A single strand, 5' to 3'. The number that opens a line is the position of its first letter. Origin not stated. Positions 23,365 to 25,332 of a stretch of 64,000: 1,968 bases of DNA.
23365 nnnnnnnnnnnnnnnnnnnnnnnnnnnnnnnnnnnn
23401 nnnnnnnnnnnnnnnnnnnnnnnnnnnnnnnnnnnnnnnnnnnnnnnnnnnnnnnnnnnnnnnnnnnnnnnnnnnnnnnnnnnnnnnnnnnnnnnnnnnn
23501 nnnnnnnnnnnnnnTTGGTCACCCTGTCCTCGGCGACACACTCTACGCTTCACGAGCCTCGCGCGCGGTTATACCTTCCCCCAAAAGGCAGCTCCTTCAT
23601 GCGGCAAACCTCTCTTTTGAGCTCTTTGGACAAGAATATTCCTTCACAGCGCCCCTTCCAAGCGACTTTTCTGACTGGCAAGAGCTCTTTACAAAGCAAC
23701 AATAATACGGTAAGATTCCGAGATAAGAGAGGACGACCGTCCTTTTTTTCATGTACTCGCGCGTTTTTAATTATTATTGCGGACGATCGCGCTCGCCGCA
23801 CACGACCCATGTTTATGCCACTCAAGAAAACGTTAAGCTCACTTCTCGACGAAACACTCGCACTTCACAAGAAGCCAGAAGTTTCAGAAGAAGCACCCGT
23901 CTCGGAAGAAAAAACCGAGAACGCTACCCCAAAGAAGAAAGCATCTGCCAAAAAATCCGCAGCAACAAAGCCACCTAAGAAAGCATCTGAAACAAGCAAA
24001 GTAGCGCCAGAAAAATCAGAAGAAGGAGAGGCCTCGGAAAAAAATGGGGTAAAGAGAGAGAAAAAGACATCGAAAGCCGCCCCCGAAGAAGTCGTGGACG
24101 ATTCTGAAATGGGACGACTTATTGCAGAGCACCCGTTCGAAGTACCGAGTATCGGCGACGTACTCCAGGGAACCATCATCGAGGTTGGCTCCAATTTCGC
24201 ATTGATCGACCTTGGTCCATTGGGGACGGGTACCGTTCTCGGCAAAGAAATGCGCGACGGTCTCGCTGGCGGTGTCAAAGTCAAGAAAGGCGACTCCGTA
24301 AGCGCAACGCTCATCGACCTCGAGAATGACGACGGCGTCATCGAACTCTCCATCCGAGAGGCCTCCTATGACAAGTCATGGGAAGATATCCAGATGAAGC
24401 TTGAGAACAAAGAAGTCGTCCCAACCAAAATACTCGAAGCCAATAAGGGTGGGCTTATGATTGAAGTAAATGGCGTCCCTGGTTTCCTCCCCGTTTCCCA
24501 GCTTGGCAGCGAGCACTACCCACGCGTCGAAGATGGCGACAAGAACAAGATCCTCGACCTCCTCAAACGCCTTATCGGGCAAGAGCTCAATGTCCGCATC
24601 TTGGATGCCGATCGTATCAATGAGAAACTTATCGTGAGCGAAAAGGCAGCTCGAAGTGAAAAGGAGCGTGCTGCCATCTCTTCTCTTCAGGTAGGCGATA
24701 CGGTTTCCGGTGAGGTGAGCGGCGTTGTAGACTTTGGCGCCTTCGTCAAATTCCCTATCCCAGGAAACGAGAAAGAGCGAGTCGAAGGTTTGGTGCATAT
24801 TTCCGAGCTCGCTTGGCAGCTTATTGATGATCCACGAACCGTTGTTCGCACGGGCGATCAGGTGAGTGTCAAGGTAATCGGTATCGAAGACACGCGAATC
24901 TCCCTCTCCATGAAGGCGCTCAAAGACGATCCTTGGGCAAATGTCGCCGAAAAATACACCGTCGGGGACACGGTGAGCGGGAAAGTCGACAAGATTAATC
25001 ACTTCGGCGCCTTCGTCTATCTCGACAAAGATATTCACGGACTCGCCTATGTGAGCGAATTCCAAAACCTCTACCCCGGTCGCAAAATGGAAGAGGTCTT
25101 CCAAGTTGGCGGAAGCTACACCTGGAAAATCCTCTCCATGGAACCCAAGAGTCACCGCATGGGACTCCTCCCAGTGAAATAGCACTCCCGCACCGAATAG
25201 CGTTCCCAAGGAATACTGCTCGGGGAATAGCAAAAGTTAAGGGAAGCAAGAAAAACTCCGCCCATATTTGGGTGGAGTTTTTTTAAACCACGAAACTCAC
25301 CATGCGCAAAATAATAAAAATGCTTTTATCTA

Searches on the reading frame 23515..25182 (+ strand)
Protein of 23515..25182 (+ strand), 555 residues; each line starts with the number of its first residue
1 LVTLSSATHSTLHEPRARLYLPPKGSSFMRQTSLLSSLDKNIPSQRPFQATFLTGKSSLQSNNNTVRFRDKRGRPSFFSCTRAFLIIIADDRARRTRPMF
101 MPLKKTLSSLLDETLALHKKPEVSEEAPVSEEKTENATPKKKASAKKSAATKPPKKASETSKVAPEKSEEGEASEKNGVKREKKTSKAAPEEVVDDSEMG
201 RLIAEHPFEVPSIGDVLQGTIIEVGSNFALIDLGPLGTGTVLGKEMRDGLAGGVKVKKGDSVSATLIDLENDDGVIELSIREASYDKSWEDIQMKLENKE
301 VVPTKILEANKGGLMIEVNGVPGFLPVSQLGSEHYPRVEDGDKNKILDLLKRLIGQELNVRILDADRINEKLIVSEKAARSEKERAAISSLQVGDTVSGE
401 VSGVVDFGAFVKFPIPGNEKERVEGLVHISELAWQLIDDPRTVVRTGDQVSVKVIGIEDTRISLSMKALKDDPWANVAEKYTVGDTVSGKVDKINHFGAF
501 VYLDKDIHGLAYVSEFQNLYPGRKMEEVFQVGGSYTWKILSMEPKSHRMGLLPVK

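Call 6: search_protein_families(library=pfam, proteins=[window:23515-25182:+], max_evalue=0.001)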
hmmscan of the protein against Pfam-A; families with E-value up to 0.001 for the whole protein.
window:23515-25182:+ (555 aa): 3 families
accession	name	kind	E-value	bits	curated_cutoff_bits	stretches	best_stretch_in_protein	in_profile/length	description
PF00575.29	S1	-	1.3e-36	125.2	22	4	391-467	2-74/74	S1 RNA binding domain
PF23459.1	S1_RRP5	-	7.9e-05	23.6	27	0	214-279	4-71/72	RRP5 S1 domain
PF21710.3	Spt6_S1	-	8.4e-05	23.2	27.5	0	481-545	14-78/91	Spt6, S1/OB domain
